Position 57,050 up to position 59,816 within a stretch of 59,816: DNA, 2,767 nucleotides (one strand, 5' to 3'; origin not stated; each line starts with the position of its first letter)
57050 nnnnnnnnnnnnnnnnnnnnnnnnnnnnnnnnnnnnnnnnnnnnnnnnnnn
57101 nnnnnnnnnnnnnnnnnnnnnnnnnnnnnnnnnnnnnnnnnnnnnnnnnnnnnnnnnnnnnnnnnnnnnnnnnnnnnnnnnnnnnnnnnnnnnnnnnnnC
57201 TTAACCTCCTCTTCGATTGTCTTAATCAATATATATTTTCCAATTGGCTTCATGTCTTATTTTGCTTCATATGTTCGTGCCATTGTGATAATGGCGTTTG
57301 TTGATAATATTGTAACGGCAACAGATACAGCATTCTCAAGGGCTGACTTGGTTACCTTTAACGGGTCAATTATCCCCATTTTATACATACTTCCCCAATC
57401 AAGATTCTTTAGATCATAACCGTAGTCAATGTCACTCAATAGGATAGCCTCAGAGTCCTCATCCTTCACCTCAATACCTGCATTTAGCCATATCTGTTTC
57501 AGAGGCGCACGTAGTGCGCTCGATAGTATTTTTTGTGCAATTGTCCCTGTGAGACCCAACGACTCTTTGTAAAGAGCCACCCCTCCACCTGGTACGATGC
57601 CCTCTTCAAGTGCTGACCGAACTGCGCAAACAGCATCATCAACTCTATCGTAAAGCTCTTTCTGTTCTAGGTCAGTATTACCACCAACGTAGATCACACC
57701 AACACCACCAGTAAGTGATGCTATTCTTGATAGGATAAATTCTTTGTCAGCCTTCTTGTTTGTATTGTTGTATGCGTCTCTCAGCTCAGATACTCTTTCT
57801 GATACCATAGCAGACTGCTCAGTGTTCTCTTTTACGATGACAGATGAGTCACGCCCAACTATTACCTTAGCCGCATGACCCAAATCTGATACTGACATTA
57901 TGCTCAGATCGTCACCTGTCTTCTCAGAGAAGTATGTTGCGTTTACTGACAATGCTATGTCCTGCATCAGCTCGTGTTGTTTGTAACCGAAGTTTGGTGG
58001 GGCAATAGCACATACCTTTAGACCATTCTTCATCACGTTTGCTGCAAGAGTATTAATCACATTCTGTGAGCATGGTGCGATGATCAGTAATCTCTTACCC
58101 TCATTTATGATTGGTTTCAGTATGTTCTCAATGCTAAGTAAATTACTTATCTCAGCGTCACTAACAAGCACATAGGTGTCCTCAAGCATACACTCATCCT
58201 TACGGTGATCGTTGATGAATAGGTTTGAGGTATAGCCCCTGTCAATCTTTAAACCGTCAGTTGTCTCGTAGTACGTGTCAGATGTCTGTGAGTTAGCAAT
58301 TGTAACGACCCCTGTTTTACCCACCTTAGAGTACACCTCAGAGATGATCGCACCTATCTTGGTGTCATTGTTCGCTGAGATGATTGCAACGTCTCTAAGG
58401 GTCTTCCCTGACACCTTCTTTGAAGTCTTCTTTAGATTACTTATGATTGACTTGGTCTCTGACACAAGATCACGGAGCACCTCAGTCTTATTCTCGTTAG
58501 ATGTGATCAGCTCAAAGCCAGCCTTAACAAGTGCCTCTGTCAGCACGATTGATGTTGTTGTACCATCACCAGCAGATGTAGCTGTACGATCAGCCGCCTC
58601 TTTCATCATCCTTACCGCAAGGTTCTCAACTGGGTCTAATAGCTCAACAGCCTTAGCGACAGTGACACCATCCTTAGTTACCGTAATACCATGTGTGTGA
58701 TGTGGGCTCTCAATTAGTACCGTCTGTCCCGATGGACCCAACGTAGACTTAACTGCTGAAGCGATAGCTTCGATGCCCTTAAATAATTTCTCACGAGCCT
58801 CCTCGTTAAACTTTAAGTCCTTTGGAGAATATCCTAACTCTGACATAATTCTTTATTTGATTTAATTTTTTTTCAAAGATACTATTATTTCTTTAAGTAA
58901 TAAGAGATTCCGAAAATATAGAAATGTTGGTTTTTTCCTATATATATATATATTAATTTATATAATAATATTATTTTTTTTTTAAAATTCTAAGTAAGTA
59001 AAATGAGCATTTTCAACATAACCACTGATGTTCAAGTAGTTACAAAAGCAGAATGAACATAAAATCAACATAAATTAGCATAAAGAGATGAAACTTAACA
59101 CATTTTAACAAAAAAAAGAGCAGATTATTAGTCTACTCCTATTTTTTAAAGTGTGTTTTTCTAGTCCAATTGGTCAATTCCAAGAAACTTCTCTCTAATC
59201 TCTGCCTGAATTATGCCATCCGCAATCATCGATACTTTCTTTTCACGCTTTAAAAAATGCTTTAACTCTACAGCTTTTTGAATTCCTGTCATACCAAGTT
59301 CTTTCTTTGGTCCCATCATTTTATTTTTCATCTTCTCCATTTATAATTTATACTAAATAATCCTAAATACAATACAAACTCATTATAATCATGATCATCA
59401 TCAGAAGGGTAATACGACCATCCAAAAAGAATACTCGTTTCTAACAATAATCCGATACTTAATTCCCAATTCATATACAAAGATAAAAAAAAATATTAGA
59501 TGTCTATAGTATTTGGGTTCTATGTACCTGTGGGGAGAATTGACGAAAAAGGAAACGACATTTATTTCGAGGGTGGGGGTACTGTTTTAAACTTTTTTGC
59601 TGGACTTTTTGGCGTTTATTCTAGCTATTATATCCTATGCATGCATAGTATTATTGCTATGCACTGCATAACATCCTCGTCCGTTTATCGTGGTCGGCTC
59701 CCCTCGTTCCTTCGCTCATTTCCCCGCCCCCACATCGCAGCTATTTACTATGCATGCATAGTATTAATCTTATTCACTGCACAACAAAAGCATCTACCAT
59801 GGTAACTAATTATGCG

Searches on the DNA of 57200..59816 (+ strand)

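Call 8: search_dna_similar(query=window:57200-59816:+, collection=phages, mode=near)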
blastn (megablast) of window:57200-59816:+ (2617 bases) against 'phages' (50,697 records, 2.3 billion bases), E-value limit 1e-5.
No match.
